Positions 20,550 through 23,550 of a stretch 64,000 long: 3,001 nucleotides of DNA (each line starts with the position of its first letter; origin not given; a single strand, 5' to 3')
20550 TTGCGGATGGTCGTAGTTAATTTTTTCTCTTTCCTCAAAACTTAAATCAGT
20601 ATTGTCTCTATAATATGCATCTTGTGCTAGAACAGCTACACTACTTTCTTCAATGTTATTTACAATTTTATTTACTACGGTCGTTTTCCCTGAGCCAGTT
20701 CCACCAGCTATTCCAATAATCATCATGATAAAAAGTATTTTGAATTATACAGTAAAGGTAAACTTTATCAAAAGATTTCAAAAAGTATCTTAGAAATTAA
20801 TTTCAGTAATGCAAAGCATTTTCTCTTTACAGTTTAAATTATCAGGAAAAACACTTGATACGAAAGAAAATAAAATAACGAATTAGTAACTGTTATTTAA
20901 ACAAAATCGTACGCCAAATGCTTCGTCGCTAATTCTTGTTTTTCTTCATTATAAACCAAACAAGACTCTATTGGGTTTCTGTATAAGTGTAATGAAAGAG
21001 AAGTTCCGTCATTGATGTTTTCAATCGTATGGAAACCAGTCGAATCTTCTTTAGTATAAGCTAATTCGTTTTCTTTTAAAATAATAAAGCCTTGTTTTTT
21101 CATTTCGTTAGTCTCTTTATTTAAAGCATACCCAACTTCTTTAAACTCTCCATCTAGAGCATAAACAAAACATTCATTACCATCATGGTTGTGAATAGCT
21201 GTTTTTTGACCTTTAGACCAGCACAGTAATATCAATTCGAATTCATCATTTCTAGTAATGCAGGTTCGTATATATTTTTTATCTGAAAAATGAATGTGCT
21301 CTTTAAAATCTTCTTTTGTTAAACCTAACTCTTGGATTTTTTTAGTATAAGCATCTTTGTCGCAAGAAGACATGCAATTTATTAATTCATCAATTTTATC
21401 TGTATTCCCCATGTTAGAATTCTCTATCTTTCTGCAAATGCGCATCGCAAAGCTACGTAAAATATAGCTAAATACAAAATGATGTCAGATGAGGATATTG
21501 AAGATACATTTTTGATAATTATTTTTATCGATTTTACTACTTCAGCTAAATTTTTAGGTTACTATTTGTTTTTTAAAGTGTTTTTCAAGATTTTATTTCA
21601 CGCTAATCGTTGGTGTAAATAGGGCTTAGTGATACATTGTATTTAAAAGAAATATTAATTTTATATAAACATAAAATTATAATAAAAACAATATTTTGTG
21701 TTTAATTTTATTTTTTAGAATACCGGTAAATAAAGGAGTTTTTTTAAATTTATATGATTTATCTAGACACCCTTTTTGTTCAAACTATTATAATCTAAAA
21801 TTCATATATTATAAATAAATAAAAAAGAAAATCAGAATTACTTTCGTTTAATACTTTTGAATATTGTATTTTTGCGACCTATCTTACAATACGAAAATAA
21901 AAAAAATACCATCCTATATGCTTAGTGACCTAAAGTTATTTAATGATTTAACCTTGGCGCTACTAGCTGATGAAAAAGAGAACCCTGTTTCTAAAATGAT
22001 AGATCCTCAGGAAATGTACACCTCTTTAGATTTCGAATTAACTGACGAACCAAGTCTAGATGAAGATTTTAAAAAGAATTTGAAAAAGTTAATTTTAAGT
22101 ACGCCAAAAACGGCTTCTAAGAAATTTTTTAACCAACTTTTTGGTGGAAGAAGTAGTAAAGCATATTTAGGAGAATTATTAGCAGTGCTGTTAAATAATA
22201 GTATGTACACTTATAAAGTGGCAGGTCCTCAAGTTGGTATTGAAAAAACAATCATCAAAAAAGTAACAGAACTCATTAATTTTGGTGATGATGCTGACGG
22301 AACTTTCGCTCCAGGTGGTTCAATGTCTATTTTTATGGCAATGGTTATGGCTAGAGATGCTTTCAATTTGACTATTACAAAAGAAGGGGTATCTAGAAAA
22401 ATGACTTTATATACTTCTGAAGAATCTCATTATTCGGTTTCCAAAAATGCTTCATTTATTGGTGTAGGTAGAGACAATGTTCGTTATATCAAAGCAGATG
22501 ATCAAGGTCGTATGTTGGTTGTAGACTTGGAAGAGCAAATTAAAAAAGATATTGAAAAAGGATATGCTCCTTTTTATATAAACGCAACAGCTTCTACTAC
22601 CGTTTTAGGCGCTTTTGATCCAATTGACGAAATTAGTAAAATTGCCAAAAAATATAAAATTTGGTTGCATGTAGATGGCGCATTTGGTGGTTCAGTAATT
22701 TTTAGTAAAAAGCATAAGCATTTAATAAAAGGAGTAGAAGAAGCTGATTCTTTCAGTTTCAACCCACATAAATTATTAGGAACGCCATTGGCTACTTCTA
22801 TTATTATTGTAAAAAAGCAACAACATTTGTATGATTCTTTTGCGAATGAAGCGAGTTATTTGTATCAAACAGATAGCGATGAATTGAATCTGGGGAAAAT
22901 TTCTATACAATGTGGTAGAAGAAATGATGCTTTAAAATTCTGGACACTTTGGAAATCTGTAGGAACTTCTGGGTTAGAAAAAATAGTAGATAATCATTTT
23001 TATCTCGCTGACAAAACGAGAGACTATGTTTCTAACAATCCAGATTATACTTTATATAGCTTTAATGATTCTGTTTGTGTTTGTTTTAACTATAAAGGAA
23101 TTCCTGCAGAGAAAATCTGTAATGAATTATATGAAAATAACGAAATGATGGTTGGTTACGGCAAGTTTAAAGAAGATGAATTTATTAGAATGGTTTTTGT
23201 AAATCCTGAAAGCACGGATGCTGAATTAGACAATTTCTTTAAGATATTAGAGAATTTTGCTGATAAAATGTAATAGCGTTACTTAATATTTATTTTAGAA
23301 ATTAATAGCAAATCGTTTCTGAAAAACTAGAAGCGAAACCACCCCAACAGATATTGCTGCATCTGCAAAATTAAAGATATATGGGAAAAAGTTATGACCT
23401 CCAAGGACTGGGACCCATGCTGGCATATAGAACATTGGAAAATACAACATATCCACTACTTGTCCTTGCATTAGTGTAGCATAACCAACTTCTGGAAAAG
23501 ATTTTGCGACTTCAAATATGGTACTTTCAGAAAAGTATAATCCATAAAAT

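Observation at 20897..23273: Divergent eukaryote-like cysteine dioxygenase + CSAD-type decarboxylase: predicted cysteine -> hypotaurine/taurine module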

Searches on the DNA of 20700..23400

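Call 31: search_rna_families(source=window, start=20700, end=23400, threshold=evalue, max_evalue=1)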
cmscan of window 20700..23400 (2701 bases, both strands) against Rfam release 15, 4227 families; matches with E-value up to 1: 0.
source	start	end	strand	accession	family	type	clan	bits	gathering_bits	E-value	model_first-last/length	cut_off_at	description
